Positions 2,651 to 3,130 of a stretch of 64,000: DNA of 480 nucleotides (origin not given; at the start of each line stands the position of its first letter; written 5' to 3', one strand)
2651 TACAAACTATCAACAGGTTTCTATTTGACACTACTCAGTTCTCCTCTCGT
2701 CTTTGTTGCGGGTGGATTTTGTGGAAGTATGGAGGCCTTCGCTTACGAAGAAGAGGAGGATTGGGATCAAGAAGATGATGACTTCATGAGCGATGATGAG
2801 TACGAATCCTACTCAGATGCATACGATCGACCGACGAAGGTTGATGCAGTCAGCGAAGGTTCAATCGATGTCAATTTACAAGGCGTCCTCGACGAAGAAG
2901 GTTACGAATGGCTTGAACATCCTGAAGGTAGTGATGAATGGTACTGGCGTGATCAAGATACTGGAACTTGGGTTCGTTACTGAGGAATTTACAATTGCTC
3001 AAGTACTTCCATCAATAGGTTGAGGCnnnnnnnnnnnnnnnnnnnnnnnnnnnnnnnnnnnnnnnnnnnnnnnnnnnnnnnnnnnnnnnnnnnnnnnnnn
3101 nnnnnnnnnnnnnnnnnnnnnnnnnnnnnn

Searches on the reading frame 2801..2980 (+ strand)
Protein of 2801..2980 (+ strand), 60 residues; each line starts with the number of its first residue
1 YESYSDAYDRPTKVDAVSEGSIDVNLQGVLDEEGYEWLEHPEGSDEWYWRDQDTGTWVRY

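Call 55: predict_structure(alignment_id=A5)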
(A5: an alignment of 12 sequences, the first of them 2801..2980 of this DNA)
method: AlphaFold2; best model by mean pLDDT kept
length: 60 residues; sequences in the alignment: 12
mean_pLDDT: 63.3   pTM: 0.42
mean pLDDT of the five models: 63.3, 62.9, 61.8, 59.0, 48.0
residues with pLDDT >= 90: 0; 70-90: 26; 50-70: 14; < 50: 20
segments of 3 or more residues with pLDDT < 50: 1-8, 10-20
pLDDT, mean of each block of 10 residues (from residue 1): 46 46 62 77 70 78
secondary structure, 60 per line:
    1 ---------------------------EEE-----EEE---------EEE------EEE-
elements in order: E28-30 E36-38 E48-50 E57-59

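Call 57: search_solved_structures(query=A5, max_evalue=10, show_alignments=3)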
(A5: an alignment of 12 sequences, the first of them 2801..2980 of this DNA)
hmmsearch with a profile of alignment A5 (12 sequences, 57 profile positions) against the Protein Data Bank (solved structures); distinct sequences matched with E-value up to 10: 6.
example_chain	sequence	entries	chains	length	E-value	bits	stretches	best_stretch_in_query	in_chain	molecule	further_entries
4qks_A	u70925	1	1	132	0.087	16.1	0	28-56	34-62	DE NOVO PROTEIN 6XTRP/PV2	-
3vg0_H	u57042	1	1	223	0.33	14.2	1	11-41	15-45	Monoclonal antibody 9F8 Fab fragment H chain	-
3v6o_C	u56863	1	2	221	0.34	14.2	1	11-41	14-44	Monoclonal antibody 9F8 fab fragment Heavy chain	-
7eq3_A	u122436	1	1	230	0.36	14.1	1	11-41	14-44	9F8 diabody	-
9e5c_6o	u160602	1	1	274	1.1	12.5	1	12-37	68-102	Dynein arm light chain, axonemal, putative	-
3q7y_A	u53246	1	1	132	1.5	12.1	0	29-56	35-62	De novo designed beta-trefoil architecture with symmetric primary structure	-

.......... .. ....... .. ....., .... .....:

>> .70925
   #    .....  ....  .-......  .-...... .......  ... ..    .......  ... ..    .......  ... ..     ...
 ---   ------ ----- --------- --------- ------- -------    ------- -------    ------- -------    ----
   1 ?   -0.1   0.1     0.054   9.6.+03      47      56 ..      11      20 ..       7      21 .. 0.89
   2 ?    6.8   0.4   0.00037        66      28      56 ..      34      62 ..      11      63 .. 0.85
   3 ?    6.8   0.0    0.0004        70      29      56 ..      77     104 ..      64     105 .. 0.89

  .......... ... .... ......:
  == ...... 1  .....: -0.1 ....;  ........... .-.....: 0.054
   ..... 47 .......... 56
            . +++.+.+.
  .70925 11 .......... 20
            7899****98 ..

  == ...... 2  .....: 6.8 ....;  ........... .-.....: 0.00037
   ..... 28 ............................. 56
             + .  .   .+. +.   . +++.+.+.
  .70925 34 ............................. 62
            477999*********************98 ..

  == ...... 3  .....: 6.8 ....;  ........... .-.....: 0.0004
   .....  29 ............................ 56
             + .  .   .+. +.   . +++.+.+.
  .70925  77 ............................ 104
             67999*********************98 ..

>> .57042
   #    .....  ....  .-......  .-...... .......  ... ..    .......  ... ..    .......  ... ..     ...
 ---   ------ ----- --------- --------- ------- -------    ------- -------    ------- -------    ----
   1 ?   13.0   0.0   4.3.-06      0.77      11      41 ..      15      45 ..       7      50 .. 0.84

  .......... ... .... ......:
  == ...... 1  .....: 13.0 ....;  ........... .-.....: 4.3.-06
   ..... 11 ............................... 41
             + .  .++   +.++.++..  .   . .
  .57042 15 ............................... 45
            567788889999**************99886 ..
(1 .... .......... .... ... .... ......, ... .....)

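Call 60: fold_search(model_id=the predicted structure, library=pdb)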
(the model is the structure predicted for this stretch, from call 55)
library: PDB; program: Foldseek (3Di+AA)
matches with E <= 10: 372; with E <= 0.001: 0
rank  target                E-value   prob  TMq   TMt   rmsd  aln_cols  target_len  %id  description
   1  2oj2_MODEL_1_A        1.1e+00  0.11  0.25  0.20   8.9        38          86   13  NMR Structure Analysis of the Hematopoetic Cell Kinase SH3 Domain complexed with an artificial high affinity l (released 2007-01-30)
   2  9pgz                  1.2e+00  0.09  0.26  0.07   7.1        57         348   18  X-ray crystal structure of SRD42 (released 2025-12-24)
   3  7a2o                  1.7e+00  0.09  0.27  0.27   8.3        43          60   14  Crystal structure of the Fyn SH3 domain L112V-S114N-S115T-E121L-R123H mutant at pH 4.5 (released 2021-08-25)
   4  3hxj_B                1.8e+00  0.14  0.30  0.08   3.7        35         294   26  Crystal Structure of Pyrrolo-quinoline quinone (PQQ_DH) from Methanococcus maripaludis, Northeast Structural Genomics  (released 2009-08-25)
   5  3vs4_A                1.8e+00  0.08  0.25  0.06   8.8        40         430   12  Crystal structure of HCK complexed with a pyrrolo-pyrimidine inhibitor 5-(4-phenoxyphenyl)-7-(tetrahydro-2H-pyran-4-yl (released 2013-05-01)
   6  9ya3_I                1.9e+00  0.30  0.40  0.13   2.3        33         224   21  Cryo-EM structure of the apical region of subpellicular microtubule (SPMT) from Toxoplasma gondii (8-nm repeat) (released 2025-12-03)
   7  3wkn_P                1.9e+00  0.28  0.40  0.52   2.5        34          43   32  Crystal structure of the artificial protein AFFinger p17 (AF.p17) complexed with Fc fragment of human IgG (released 2014-10-29)
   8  8tx6                  1.9e+00  0.23  0.39  0.05   3.3        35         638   14  Crystal structure of an engineered variant of galactose oxidase, GOaseRd7BB, from Fusarium graminearum (released 2024-07-03)
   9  7a2s                  1.9e+00  0.08  0.27  0.27   8.3        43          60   14  Crystal structure of the Fyn SH3 domain L112V-S114N-S115T-E121L-R123H mutant at pH 5.0 (released 2021-08-25)
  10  3wkn_G                2.1e+00  0.21  0.40  0.49   3.2        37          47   30  Crystal structure of the artificial protein AFFinger p17 (AF.p17) complexed with Fc fragment of human IgG (released 2014-10-29)
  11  7a2r                  2.1e+00  0.08  0.27  0.26   8.3        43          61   14  Crystal structure of the Fyn SH3 domain L112V-S114N-S115T-E121L-R123H mutant at pH 6.0 (released 2021-08-25)
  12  2c0t_B                2.1e+00  0.08  0.26  0.06   8.7        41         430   15  Src family kinase Hck with bound inhibitor A-641359 (released 2006-09-20)
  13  5yy8                  2.4e+00  0.20  0.36  0.09   2.5        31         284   19  Crystal structure of the Kelch domain of human NS1-BP (released 2018-03-14)
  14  1ad5_A                2.4e+00  0.08  0.26  0.06   6.5        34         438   15  SRC FAMILY KINASE HCK-AMP-PNP COMPLEX (released 1997-05-15)
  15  9a7v_A                2.5e+00  0.12  0.31  0.24   3.9        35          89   11  Integrative model of YRBF-GLPD by crosslinking MS and deep learning (released 2024-09-18)
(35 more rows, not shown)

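Call 77: search_protein_families(library=pfam, alignment_id=A5, max_evalue=10)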
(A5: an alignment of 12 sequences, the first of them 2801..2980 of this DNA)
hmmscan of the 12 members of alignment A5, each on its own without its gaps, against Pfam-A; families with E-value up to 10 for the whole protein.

A. member 1, window:2801-2980:+ (60 aa): 0 families

B. families by the number of members that match (of 12 scanned): 5 families
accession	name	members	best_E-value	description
PF23083.1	FF_RHG35_4th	1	0.11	Rho GTPase-activating protein 35-like, FF domain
PF00240.29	ubiquitin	1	0.18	Ubiquitin family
PF21403.4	OTU1_UBXL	1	0.19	OTU1, UBXL domain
PF19242.4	Zn_finger_prot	1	0.29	Putative zinc finger protein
PF21936.2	Pcf11_C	1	3.7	Pcf11, C-terminal domain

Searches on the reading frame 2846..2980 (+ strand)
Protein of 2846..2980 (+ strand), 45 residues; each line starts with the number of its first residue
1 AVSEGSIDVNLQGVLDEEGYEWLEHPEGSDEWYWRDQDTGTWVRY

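Call 47: find_homologous_proteins(query=A4, max_evalue=1)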
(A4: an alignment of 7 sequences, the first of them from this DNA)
Query A4 (7 sequences) (45 aa, profile of the alignment): 10 proteins with E <= 1 among 45 candidates.
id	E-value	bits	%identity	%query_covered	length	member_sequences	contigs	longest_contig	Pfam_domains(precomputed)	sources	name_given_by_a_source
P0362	8.1e-18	82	77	87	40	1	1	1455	-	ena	-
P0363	1.4e-8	52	71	84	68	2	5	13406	-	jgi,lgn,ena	-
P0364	2.9e-7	48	64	89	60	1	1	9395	-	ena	-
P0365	2.2e-6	45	35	69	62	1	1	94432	-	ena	-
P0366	7.0e-6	44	50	31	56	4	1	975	-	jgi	jgi:hypothetical protein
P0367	1.5e-5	43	50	31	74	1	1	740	-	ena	-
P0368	4.5e-5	41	50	84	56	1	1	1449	-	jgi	jgi:hypothetical protein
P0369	1.1e-4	40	35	69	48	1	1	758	-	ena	-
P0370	2.5e-4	39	50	31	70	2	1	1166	-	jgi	jgi:hypothetical protein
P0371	4.0e-4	38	50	40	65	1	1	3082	-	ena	-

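Call 64: find_encoding_contigs(protein=P0371, flank=5000, max_places=4)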
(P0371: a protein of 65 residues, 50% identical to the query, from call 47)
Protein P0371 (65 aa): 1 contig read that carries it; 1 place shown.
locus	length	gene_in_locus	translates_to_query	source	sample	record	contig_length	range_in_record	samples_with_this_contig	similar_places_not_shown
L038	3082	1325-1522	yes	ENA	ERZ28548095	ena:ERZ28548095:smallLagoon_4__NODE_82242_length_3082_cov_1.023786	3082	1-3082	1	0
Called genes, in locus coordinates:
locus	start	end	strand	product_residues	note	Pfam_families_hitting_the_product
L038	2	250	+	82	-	?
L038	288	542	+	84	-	-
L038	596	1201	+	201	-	-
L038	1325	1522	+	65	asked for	-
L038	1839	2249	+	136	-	PF13387:Lnb_N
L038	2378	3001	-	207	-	PF04263:TPK_catalytic, PF04265:TPK_B1_binding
